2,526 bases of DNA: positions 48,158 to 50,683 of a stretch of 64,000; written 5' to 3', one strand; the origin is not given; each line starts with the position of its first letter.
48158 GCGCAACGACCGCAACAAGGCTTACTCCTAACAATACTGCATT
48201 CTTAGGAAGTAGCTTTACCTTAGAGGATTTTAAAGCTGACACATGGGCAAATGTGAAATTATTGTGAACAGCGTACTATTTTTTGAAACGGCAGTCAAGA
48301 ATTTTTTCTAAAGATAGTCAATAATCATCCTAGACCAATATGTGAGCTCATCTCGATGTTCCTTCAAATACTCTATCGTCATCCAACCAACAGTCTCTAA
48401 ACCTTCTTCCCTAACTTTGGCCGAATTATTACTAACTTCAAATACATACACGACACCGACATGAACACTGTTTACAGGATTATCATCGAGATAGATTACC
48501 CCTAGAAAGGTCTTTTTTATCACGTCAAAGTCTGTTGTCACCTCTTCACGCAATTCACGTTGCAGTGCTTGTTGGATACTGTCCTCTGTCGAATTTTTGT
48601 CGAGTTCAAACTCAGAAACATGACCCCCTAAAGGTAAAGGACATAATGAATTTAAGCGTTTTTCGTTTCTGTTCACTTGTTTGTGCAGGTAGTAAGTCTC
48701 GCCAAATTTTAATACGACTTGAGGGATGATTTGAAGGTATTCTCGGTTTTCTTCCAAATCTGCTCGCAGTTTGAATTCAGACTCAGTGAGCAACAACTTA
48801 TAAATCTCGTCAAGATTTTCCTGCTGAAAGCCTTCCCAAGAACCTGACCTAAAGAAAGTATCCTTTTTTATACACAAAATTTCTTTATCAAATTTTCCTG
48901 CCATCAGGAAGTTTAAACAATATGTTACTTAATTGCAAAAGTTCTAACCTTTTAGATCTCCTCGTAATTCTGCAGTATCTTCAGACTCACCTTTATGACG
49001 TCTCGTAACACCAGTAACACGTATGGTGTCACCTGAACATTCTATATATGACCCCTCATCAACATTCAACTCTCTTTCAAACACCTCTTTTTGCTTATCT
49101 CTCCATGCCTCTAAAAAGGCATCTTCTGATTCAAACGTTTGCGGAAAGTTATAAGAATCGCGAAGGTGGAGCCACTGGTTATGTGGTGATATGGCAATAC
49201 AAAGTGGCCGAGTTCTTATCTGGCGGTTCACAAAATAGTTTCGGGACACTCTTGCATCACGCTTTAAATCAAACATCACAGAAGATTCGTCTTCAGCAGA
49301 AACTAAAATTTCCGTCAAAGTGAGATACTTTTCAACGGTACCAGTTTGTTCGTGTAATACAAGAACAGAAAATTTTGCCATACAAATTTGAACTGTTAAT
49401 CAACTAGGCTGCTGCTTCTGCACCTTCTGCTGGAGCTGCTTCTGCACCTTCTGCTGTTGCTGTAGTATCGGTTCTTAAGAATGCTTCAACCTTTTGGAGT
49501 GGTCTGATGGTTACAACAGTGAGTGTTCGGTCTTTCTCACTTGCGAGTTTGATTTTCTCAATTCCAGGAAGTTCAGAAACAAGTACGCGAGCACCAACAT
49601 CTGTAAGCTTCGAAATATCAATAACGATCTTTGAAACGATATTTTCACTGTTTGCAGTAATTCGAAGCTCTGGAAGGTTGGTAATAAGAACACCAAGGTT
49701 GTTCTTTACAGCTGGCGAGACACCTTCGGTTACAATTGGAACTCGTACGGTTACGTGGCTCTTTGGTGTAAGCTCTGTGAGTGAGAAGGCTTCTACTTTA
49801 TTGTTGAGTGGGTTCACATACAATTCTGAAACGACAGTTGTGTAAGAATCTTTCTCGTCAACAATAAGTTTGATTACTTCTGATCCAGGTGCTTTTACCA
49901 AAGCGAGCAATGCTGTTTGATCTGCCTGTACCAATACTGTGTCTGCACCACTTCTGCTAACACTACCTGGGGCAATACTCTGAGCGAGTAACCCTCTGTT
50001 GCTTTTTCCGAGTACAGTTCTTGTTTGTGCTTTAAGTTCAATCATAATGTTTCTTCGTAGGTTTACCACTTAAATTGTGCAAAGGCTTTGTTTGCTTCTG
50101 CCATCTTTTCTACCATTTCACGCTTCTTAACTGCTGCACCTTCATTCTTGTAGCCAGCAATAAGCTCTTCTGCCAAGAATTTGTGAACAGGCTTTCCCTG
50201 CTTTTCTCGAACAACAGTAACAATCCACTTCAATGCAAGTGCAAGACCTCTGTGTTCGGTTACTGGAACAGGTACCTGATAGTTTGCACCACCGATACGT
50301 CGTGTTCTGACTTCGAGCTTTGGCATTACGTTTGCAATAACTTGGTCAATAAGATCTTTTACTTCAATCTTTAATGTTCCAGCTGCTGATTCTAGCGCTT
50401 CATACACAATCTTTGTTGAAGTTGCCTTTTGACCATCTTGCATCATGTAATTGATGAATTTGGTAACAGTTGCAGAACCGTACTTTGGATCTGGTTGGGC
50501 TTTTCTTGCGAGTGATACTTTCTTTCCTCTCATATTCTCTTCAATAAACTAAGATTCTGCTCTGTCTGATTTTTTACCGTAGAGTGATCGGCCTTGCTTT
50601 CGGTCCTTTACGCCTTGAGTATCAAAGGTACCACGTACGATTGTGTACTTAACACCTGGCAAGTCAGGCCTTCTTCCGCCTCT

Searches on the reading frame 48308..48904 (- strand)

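Call 62: search_protein_families(library=pfam, proteins=[window:48308-48904:-], max_evalue=0.0001)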
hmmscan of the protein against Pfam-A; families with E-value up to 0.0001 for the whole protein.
window:48308-48904:- (198 aa): 1 family
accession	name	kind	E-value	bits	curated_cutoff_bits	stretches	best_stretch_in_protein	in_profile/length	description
PF00293.34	NUDIX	-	3.8e-06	27.4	21.1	1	93-186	35-122/134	NUDIX domain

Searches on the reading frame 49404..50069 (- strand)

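Call 62: search_protein_families(library=pfam, proteins=[window:49404-50069:-], max_evalue=0.0001)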
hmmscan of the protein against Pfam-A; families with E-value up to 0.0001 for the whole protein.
window:49404-50069:- (221 aa): 2 families
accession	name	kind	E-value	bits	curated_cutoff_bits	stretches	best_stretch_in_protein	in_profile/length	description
PF14693.11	Ribosomal_TL5_C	-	1.4e-13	51.5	27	1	106-189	2-81/84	Ribosomal protein TL5, C-terminal domain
PF01386.24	Ribosomal_L25p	-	2.9e-05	24.9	23.6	1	12-93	1-78/82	Ribosomal L25p family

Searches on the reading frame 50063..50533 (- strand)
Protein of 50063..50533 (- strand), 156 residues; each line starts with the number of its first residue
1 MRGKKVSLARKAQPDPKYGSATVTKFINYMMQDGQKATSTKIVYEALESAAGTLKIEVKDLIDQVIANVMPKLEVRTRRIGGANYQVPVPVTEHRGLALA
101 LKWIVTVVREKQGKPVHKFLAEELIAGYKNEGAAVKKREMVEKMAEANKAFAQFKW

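Call 62: search_protein_families(library=pfam, proteins=[window:50063-50533:-], max_evalue=0.0001)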
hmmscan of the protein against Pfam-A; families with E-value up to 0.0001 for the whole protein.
window:50063-50533:- (156 aa): 1 family
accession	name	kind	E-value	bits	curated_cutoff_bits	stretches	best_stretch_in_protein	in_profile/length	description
PF00177.27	Ribosomal_S7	-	1.6e-48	164.5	24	1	6-149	5-148/148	Ribosomal protein S7p/S5e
